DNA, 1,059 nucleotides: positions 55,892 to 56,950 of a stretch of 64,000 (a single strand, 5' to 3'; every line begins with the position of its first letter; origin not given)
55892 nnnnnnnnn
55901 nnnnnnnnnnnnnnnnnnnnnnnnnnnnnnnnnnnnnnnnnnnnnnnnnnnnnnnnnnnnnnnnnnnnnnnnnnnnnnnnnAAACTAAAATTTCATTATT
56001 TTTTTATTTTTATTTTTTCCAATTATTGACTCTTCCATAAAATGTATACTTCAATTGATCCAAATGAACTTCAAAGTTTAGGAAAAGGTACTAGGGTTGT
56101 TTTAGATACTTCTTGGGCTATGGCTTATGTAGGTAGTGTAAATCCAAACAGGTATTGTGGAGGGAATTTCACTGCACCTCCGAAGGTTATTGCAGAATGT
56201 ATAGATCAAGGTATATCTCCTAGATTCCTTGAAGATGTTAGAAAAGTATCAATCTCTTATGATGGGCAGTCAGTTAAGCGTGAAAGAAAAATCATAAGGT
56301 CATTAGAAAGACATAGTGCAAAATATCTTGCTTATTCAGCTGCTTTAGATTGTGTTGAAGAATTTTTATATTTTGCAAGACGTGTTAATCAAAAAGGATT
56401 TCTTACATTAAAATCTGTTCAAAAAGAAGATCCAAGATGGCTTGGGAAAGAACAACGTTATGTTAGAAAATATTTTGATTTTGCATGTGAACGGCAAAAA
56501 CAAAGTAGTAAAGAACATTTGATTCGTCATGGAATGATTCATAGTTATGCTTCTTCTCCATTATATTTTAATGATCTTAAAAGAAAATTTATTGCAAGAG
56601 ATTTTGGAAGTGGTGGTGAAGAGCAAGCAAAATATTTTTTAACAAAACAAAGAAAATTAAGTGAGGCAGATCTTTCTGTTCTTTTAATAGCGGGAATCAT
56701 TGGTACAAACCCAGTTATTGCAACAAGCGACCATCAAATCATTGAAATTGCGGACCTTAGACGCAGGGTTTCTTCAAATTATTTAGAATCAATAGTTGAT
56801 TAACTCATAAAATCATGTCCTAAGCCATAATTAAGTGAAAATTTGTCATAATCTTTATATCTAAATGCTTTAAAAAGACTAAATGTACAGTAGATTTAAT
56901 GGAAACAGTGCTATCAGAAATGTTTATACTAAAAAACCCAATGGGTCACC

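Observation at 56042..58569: Tandem paralogous large PIN-like proteins followed by a secreted pentapeptide-repeat protein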

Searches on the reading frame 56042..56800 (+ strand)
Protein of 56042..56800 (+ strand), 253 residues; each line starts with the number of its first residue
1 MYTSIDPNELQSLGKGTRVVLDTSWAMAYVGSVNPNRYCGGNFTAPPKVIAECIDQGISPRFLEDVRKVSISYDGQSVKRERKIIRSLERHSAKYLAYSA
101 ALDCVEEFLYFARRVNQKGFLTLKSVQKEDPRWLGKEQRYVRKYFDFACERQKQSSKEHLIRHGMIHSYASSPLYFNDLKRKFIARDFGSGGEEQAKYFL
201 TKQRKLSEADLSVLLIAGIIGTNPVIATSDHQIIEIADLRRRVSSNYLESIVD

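Call 4: search_protein_families(library=pfam, proteins=[window:56042-56800:+], max_evalue=1)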
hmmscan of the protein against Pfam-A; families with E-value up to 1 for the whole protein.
window:56042-56800:+ (253 aa): 0 families

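Call 5: find_homologous_proteins(query=window:56042-56800:+, max_evalue=0.01)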
Query window:56042-56800:+ (253 aa): 1 proteins with E <= 0.01 among 378 candidates.
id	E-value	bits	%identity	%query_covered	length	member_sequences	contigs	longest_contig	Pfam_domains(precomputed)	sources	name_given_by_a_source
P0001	7.4e-165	564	100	100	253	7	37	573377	-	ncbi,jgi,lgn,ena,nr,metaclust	ncbi:hypothetical protein HOC01_03265 [archaeon]|jgi:hypothetical protein|nr:hypothetical protein [a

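Call 8: search_solved_structures(query=window:56042-56800:+, max_evalue=10)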
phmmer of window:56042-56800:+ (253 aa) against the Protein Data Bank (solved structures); distinct sequences matched with E-value up to 10: 0.

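Call 10: search_protein_families(library=ncbifam, proteins=[window:56042-56800:+], max_evalue=1)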
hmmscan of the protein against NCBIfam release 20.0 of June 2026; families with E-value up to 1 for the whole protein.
window:56042-56800:+ (253 aa): 0 families

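Call 11: search_protein_families(library=padloc, proteins=[window:56042-56800:+], max_evalue=1)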
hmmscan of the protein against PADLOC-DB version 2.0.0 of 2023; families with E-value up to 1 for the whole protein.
window:56042-56800:+ (253 aa): 0 families

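Call 13: find_encoding_contigs(protein=P0001, flank=10000, max_places=10)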
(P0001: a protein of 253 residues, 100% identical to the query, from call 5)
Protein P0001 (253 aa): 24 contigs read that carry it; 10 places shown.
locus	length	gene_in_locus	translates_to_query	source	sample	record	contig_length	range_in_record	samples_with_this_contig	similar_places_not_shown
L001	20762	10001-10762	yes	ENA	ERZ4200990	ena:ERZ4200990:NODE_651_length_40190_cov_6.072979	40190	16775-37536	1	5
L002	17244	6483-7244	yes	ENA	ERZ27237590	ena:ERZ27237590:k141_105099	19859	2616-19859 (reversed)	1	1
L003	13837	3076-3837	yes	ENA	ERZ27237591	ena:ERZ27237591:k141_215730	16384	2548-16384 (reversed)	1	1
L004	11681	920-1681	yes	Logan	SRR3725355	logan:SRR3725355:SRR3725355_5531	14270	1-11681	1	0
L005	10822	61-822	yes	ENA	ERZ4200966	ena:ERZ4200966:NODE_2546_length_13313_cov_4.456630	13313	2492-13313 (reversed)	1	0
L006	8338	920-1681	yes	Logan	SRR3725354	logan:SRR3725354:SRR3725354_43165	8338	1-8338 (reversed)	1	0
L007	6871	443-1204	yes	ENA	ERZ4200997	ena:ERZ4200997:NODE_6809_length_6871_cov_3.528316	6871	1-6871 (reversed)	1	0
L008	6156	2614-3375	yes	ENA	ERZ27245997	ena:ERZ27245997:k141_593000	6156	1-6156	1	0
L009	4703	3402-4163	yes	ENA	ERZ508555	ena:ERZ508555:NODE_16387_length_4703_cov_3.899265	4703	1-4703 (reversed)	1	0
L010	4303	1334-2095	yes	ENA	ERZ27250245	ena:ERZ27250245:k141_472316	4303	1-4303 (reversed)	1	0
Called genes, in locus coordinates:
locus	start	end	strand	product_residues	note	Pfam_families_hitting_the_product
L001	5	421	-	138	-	PF01022:HTH_5 (faint)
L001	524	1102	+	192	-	PF01025:GrpE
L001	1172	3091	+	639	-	PF00012:HSP70, PF06723:MreB_Mbl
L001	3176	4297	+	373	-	PF00226:DnaJ, PF01556:DnaJ_C, PF00684:DnaJ_CXXCXGXG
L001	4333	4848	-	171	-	PF04307:YdjM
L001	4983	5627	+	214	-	PF00687:Ribosomal_L1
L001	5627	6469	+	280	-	PF00466:Ribosomal_L10, PF17777:RL10P_insert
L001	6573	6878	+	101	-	PF00428:Ribosomal_60s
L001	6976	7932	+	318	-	PF23435:DUF7121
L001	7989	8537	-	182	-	PF13560:HTH_31, PF01381:HTH_3, PF00571:CBS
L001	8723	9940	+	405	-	PF00438:S-AdoMet_synt_N, PF02772:S-AdoMet_synt_M, PF02773:S-AdoMet_synt_C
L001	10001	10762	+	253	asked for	-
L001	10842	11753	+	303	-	-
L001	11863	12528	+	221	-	PF13576:Pentapeptide_3 (faint), PF00805:Pentapeptide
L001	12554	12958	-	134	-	-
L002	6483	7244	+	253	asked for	-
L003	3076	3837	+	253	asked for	-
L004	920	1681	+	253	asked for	-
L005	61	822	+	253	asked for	-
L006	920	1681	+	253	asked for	-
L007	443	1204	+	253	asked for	-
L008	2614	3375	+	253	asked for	-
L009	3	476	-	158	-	?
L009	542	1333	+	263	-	PF23435:DUF7121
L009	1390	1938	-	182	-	PF13560:HTH_31, PF01381:HTH_3, PF00571:CBS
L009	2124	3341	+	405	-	PF00438:S-AdoMet_synt_N, PF02772:S-AdoMet_synt_M, PF02773:S-AdoMet_synt_C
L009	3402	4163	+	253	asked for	-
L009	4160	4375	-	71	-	PF04439:Adenyl_transf (weak)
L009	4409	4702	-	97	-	?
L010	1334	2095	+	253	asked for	-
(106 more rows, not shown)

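Call 41: predict_structure(protein=window:56042-56800:+)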
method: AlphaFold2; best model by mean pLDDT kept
length: 253 residues; sequences in the alignment: 1
mean_pLDDT: 34.2   pTM: 0.23
mean pLDDT of the five models: 34.2, 31.8, 31.0, 28.7, 28.0
residues with pLDDT >= 90: 0; 70-90: 0; 50-70: 19; < 50: 234
segments of 3 or more residues with pLDDT < 50: 1-190, 204-223, 227-232, 237-253
pLDDT, mean of each block of 10 residues (from residue 1): 33 34 29 26 33 34 31 28 26 28 33 30 30 32 31 30 27 31 43 54 45 38 47 48 34 30
secondary structure, 60 per line:
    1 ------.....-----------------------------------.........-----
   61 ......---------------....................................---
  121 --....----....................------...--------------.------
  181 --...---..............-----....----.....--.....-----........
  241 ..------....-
elements in order: H7-11 H47-55 H61-66 H82-117 H123-126 H131-150 E183-185 H189-202 H208-211 E216-220 E223-227 E233-235 H236-242 H249-252

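Call 50: search_protein_families(library=phrogs, proteins=[window:56042-56800:+], max_evalue=1)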
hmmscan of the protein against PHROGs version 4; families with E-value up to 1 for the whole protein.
window:56042-56800:+ (253 aa): 1 family
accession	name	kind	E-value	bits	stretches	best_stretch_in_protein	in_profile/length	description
phrog_11082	-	unknown function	0.043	15.1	1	107-160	40-90/117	-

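Call 52: find_related_loci(query=window:56042-56800:+, collection=viral_contigs, flank=5000)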
Query window:56042-56800:+ (253 aa) in viral_contigs; peptide patterns used: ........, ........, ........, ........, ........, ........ (x = any residue, [..] = any of these).
6 stretches matched a pattern, but none encodes a relative of the query by tblastn (E <= 1e-3).

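Call 63: list_cluster_members(proteins=[window:56042-56800:+, window:56883-57791:+, window:57904-58566:+])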
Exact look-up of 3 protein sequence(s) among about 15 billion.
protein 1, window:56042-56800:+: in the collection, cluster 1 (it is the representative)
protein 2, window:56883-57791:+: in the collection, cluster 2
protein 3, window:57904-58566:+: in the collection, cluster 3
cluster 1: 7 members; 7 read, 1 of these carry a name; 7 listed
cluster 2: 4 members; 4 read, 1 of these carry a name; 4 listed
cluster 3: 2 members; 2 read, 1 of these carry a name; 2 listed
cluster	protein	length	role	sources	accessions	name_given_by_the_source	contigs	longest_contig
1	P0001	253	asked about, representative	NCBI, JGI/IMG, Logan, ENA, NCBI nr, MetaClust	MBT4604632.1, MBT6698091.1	hypothetical protein HOC01_03265 [archaeon] | hypothetical protein | hypothetical protein [archaeon]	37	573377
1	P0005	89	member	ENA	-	-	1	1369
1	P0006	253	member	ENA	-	-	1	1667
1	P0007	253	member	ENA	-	-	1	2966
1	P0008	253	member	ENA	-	-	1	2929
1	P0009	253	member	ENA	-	-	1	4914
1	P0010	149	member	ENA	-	-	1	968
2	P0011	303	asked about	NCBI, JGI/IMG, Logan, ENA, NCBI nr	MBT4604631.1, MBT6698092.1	hypothetical protein HOC01_03260 [archaeon] | hypothetical protein | hypothetical protein [archaeon]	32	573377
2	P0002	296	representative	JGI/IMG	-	-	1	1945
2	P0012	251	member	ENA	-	-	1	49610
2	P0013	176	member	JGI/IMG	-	-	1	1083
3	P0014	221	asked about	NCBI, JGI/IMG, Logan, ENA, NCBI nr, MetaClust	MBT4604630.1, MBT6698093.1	pentapeptide repeat-containing protein [archaeon] | hypothetical protein | \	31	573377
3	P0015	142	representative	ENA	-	-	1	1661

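Call 70: search_protein_families(library=pfam, proteins=[L009:4160-4375:-], max_evalue=0.01)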
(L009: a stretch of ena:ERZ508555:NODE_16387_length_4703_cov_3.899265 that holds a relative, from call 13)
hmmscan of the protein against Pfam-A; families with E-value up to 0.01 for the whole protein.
L009:4160-4375:- (71 aa): 4 families
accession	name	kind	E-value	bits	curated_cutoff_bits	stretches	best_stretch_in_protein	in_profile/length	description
PF04439.18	Adenyl_transf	-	1.2e-05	25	22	1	9-55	5-53/279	Streptomycin adenylyltransferase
PF18765.7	Polbeta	-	4.3e-05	24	26.9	1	17-58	5-48/93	Polymerase beta, Nucleotidyltransferase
PF01909.29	NTP_transf_2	-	7.2e-05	23.5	21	1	18-56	7-45/93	Nucleotidyltransferase domain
PF20879.2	SidM_N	-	0.008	15.9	27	1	21-55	55-90/285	SidM, N-terminal domain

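Call 93: find_encoding_contigs(protein=P0012, flank=1500, max_places=2)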
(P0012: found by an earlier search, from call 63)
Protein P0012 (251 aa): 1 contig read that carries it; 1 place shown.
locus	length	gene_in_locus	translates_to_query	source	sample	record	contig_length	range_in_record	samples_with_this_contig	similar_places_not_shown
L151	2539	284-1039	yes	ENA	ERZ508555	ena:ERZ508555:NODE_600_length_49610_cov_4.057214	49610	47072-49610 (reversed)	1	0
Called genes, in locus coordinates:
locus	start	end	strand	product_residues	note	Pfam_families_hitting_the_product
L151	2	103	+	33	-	?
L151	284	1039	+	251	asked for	-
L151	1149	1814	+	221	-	PF13576:Pentapeptide_3 (faint), PF00805:Pentapeptide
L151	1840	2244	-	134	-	-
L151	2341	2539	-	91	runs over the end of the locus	-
